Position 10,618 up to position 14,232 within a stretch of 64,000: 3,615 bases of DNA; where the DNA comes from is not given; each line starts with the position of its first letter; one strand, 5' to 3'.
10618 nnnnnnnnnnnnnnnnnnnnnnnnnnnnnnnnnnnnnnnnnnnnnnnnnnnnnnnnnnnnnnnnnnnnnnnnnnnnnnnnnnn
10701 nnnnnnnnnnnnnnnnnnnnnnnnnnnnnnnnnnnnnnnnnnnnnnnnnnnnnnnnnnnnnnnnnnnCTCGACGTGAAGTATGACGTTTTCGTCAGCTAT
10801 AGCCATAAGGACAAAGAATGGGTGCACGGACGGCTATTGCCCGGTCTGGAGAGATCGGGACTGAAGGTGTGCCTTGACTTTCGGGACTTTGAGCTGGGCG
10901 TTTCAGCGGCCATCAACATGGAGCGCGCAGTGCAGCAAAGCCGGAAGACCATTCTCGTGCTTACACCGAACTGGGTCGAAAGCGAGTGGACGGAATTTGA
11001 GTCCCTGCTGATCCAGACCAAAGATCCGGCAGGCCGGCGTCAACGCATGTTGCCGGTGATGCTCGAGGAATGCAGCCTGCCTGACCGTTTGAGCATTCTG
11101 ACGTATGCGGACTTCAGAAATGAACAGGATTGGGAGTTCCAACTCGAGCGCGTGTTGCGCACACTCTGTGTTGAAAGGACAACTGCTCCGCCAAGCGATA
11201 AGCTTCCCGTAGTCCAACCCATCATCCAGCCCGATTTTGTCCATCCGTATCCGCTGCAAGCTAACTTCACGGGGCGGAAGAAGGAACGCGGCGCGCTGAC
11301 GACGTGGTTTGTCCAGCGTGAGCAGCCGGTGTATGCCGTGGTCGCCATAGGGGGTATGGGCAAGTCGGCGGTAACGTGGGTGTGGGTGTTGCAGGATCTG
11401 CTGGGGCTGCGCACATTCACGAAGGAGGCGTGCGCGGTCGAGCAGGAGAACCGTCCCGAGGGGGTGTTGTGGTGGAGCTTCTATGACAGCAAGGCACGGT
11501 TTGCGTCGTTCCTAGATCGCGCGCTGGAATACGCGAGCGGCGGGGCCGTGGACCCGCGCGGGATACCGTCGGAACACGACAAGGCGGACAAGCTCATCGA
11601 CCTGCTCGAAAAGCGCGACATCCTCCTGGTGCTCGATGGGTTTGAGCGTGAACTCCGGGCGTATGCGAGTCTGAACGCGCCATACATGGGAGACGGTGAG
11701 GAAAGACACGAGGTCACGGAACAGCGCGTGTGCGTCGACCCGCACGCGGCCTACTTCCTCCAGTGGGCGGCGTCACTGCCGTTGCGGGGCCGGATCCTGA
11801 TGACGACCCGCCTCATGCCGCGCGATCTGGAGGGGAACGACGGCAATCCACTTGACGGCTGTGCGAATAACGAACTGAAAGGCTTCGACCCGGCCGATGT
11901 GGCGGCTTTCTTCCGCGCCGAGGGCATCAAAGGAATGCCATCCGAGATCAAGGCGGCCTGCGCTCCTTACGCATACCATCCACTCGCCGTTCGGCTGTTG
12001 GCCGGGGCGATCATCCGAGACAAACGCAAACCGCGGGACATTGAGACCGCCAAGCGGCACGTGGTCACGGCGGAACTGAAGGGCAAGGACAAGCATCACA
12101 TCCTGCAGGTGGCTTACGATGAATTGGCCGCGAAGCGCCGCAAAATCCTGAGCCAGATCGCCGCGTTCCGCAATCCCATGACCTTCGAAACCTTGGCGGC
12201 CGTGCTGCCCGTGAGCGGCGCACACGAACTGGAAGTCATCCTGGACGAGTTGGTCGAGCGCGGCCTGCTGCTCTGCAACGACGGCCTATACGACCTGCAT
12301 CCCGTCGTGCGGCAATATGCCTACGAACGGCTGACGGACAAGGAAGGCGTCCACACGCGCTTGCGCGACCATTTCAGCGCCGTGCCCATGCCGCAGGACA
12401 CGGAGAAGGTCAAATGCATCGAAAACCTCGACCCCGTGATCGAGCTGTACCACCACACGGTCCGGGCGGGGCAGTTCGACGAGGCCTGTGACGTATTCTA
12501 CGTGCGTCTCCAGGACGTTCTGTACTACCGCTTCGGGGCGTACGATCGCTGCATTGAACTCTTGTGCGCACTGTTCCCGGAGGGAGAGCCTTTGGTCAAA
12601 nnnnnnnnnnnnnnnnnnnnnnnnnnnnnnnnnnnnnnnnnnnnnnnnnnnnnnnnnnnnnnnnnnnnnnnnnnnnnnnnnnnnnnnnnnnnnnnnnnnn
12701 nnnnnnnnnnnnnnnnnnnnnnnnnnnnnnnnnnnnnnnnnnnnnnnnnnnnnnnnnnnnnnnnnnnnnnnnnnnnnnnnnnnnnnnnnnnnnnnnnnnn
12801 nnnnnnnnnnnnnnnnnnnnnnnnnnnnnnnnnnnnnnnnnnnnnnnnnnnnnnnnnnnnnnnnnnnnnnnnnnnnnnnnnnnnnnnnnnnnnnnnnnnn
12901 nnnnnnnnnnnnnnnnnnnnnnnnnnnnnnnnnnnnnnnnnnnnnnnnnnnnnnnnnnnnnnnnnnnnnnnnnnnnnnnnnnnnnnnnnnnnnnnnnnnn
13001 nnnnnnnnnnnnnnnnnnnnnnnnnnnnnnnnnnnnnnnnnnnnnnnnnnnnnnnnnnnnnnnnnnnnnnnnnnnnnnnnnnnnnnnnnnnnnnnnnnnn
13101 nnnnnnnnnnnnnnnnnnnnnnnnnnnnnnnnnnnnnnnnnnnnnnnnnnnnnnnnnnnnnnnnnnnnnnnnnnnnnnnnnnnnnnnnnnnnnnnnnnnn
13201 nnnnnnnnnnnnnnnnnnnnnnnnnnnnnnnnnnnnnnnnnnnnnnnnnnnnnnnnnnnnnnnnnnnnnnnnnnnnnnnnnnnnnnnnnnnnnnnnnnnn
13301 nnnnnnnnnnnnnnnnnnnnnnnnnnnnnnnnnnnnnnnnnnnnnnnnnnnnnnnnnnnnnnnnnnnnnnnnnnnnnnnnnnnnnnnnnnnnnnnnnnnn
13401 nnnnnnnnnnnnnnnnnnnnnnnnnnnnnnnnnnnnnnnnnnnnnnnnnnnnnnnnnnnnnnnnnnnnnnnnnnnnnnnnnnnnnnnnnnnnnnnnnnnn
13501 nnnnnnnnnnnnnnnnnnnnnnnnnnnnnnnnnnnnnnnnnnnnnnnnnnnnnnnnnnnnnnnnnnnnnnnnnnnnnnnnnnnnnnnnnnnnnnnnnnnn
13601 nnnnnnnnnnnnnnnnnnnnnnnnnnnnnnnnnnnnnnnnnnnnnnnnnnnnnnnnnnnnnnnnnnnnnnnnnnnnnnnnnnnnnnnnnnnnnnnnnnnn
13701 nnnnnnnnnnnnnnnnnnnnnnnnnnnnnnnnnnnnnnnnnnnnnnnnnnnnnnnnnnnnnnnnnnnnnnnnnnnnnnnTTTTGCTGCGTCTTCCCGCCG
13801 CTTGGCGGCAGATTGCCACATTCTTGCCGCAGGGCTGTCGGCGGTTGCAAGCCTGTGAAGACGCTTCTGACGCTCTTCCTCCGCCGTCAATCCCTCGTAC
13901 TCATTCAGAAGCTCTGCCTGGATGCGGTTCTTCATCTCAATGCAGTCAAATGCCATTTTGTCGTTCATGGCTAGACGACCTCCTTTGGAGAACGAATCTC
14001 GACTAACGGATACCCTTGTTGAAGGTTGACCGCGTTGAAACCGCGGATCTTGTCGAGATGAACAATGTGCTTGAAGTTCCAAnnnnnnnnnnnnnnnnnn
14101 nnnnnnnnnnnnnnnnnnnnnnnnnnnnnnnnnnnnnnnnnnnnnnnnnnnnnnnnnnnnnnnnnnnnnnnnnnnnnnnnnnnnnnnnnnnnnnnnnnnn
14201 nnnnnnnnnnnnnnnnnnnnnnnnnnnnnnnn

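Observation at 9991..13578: TIR-STAND-TPR NTPase with the TIR domain exactly bracketed by an intragenic ~58-bp direct repeat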

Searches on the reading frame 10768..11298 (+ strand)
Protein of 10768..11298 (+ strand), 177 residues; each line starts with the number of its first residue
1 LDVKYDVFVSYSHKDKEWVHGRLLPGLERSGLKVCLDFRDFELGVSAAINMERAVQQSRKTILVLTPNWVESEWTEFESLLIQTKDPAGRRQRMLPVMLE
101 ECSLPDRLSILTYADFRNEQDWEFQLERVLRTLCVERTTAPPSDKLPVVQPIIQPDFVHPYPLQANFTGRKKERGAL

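Call 79: find_homologous_proteins(query=window:10768-11298:+, max_evalue=1e-10)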
Query window:10768-11298:+ (177 aa): 137 proteins with E <= 1e-10 among 208 candidates; the best 120 are listed.
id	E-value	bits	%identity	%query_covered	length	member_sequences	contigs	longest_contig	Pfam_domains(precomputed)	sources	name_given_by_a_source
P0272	4.8e-55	204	66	73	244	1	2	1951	PF01582.26,PF13676.12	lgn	-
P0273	5.5e-53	198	52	98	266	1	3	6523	PF01582.26,PF13676.12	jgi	jgi:hypothetical protein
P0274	7.5e-52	194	64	73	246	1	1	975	PF01582.26,PF19960.7,PF13676.12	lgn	-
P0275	3.2e-51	192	63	72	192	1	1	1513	PF01582.26,PF13676.12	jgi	jgi:hypothetical protein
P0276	8.3e-51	191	63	71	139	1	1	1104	PF01582.26,PF13676.12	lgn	-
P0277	1.1e-50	190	60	79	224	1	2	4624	PF01582.26,PF13676.12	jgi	jgi:hypothetical protein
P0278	1.3e-50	190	58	89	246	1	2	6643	PF01582.26,PF13676.12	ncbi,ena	-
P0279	4.6e-50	188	57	85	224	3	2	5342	PF01582.26,PF13676.12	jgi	jgi:hypothetical protein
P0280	5.5e-50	188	56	82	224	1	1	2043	PF01582.26,PF13676.12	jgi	jgi:hypothetical protein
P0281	1.7e-49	186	57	88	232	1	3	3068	PF01582.26,PF13676.12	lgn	-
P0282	1.9e-49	186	62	73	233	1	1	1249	PF01582.26,PF13676.12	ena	-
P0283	2.1e-49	186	57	85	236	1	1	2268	PF01582.26,PF19962.5,PF13676.12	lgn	-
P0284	2.4e-49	186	56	84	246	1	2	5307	PF01582.26,PF13676.12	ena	-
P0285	3.3e-49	185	60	73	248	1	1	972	PF01582.26,PF13676.12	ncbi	-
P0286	4.7e-49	185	54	87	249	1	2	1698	PF01582.26,PF13676.12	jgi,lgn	jgi:hypothetical protein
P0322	4.1e-44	169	58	73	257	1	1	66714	PF01582.26,PF19955.6,PF13676.12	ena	-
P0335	6.4e-43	165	52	89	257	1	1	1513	PF20689.4,PF01582.26,PF13676.12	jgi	jgi:hypothetical protein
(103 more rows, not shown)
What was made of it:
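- Tried and rejected: A search for a close donor TIR gave nothing above ~70% identity (call 79).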

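Call 80: search_protein_families(library=pfam, proteins=[P0274, P0283, P0322, P0335, P0272, P0273], max_evalue=0.001)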
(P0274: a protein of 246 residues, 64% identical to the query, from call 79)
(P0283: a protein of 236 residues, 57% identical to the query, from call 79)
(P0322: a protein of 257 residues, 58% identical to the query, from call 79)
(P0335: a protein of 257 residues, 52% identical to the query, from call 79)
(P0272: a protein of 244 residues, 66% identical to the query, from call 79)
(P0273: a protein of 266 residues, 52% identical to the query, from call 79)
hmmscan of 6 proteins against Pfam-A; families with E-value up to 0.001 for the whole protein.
P0274 (246 aa): 3 families
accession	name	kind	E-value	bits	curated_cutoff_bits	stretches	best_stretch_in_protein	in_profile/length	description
PF13676.11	TIR_2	-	3.8e-27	95.6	28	1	11-133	1-121/122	TIR domain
PF19960.5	EAD7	-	1.4e-15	57.3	32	1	172-235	1-62/62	Effector-associated domain 7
PF01582.25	TIR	-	1.8e-08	34.8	21.3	1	9-83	2-77/179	TIR domain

P0283 (236 aa): 3 families
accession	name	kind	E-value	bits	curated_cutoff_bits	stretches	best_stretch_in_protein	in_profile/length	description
PF13676.11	TIR_2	-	2e-25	90.1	28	1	11-134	1-122/122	TIR domain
PF19962.4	EAD9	-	3.8e-15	55.8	25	1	175-234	3-62/62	Effector-associated domain 9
PF01582.25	TIR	-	1e-09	38.9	21.3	1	8-105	1-98/179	TIR domain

P0322 (257 aa): 3 families
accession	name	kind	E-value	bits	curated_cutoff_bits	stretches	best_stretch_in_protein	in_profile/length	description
PF13676.11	TIR_2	-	1.7e-23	83.9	28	1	128-242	1-113/122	TIR domain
PF19955.5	EAD1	-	3.7e-23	82.2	24.2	1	3-87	2-88/90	Effector-associated domain 1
PF01582.25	TIR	-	3.4e-11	43.7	21.3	1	126-200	2-77/179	TIR domain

P0335 (257 aa): 3 families
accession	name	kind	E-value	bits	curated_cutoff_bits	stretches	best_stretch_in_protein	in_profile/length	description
PF13676.11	TIR_2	-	3e-24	86.3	28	1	12-124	2-112/122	TIR domain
PF20689.3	bDLD1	-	8.9e-20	71.4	25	1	166-254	10-98/105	Bacterial Death-like domain 1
PF01582.25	TIR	-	2.3e-13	50.7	21.3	1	8-105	1-98/179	TIR domain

P0272 (244 aa): 2 families
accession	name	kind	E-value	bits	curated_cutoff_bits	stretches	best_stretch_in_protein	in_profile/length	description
PF13676.11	TIR_2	-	4.5e-22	79.2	28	1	16-137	2-121/122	TIR domain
PF01582.25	TIR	-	1e-09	38.9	21.3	1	14-91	3-81/179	TIR domain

P0273 (266 aa): 2 families
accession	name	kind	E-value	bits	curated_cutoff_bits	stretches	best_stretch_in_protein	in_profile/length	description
PF13676.11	TIR_2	-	6.2e-22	78.8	28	1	9-133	1-121/122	TIR domain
PF01582.25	TIR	-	2.1e-09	37.8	21.3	1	7-82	2-76/179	TIR domain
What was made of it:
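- Closest known: Effector-associated domains. Same: The TIR subtype here is commonly tagged with EAD1, EAD7, EAD9 or bDLD1 (call 80).
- Closest known: Effector-associated domains. Different: It is larger (~140-aa globule plus an ~80-aa stalk helix) than the Pfam EAD/bDLD models matched in call 80 (62-105 profile positions).
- The closest TIRs are often tagged with named EADs: TIR–EAD7, TIR–EAD9, EAD1–TIR, TIR–bDLD1 (calls 79, 80).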

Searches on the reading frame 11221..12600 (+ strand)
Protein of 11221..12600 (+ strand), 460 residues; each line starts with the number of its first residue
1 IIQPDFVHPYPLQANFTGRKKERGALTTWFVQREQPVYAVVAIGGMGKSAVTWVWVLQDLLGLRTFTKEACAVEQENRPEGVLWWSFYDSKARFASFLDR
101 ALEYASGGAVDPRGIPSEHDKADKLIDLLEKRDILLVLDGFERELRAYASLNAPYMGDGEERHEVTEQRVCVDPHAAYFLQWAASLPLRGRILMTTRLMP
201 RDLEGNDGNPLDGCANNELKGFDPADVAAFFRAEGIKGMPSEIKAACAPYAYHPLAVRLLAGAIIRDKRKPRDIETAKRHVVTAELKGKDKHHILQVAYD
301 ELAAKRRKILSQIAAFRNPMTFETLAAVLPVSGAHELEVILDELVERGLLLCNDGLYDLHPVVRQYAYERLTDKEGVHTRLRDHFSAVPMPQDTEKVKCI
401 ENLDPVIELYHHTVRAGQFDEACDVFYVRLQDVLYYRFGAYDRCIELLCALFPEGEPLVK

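Call 7: search_solved_structures(query=window:11221-12600:+, max_evalue=1, show_alignments=2)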
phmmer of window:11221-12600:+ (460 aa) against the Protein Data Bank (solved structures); distinct sequences matched with E-value up to 1: 3.
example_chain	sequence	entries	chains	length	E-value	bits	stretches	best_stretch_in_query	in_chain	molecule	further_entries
6mfv_A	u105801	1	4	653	0.043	15.7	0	173-369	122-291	tetratricopeptide repeat sensor PH0952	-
5f64_A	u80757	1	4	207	0.17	13.8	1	230-297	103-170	Positive transcription regulator EvgA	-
8zwn_A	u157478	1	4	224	0.2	13.5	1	230-297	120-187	DNA-binding transcriptional activator EvgA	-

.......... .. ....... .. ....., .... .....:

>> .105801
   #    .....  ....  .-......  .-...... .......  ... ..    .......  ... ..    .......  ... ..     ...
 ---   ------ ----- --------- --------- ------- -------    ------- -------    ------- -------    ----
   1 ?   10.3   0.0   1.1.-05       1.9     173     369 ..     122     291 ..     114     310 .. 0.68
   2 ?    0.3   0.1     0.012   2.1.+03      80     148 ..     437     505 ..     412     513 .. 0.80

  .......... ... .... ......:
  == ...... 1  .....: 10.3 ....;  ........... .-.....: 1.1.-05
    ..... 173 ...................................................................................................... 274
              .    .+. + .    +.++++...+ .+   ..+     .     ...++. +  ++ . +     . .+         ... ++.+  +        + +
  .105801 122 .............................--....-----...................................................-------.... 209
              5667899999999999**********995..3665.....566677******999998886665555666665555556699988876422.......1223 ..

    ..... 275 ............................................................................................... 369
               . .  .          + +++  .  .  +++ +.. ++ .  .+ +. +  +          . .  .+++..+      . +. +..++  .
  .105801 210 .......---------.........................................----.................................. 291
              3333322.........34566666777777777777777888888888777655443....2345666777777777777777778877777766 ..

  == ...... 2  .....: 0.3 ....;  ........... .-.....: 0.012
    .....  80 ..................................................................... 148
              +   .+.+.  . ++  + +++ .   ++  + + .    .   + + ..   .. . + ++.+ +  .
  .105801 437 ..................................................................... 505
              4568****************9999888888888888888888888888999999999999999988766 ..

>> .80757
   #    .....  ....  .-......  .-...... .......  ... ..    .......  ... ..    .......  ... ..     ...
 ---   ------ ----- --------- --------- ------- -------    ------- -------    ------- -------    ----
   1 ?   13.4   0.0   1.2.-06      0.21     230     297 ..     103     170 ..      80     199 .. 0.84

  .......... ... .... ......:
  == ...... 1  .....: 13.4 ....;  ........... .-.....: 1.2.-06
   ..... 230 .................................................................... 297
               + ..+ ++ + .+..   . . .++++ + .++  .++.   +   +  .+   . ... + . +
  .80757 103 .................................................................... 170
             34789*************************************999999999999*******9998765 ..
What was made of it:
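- Closest known: PH0952 of Pyrococcus horikoshii. Different: Sequence similarity is remote: the single sequence scores only E 0.04 (call 7).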

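Call 57: search_solved_structures(query=A4, max_evalue=0.01, show_alignments=1)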
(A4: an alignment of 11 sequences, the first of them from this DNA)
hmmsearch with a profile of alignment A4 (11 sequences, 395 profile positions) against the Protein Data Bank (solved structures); distinct sequences matched with E-value up to 0.01: 1.
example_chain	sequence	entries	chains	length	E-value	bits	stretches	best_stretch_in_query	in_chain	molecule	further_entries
6mfv_A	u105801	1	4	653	2.2e-09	40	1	168-367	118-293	tetratricopeptide repeat sensor PH0952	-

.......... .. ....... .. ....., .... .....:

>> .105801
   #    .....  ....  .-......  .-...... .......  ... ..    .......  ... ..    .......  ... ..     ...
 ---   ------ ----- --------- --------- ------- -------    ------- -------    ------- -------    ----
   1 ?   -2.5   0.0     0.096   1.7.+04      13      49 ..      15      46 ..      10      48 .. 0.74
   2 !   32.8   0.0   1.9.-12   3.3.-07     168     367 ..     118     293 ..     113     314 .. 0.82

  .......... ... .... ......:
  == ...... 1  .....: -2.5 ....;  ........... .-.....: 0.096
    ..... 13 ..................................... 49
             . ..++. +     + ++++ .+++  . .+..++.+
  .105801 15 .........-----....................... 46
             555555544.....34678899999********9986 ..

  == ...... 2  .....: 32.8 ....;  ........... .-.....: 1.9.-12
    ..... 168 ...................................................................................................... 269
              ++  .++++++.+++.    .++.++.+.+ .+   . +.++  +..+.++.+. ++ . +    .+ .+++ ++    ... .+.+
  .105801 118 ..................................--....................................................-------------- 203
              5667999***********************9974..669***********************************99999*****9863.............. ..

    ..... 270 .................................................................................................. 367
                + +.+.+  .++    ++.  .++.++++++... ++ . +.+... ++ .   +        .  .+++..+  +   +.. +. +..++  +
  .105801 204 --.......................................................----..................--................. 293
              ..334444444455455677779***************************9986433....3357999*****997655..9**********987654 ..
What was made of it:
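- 11231..11297 (+): Repeat copy 2 (L2, aa 414-436): the functional N-terminal element (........, the 'hhGRExE'-type motif) of the STAND module. It aligns with FVGRKRE of PH0952 (call 57).
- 11299..12417 (+): STAND NTPase (NB-ARC-like). Motifs: Walker A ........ aa 452-459 (nt 11344-11367); Walker B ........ aa 545-552 (nt 11623-11646); HPLA (GLPL-like) motif; LHP (MHD-like) aa 769-771. Profile hit to 6mfv, E 2e-9 (call 57).
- On STAND NTPase (NB-ARC / AP-ATPase-like): It aligns to FVGRKRE of PH0952 (call 57). The family profile hits 6mfv at E 2.2e-9 over the helical and winged-helix part (call 57).
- Closest known: PH0952 of Pyrococcus horikoshii. Same: Its FVGRKRE…GIGKT lines up with L2 and the P-loop (call 57).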

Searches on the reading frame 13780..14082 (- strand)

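Call 3: search_protein_families(library=pfam, proteins=[window:13780-14082:-], max_evalue=0.1)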
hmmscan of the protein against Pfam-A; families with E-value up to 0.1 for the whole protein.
window:13780-14082:- (101 aa): 0 families

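Call 4: search_protein_families(library=padloc, proteins=[window:13780-14082:-], max_evalue=0.1)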
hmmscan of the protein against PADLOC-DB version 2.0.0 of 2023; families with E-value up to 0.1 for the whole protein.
window:13780-14082:- (101 aa): 0 families

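Call 5: search_protein_families(library=ncbifam, proteins=[window:13780-14082:-], max_evalue=0.1)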
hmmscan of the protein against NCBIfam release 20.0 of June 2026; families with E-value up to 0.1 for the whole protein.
window:13780-14082:- (101 aa): 1 family
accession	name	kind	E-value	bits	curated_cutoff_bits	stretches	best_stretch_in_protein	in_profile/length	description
TIGR03695.1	menH_SHCHC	equivalog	0.032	13.7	208.55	1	31-77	78-120/252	2-succinyl-6-hydroxy-2,4-cyclohexadiene-1-carboxylate synthase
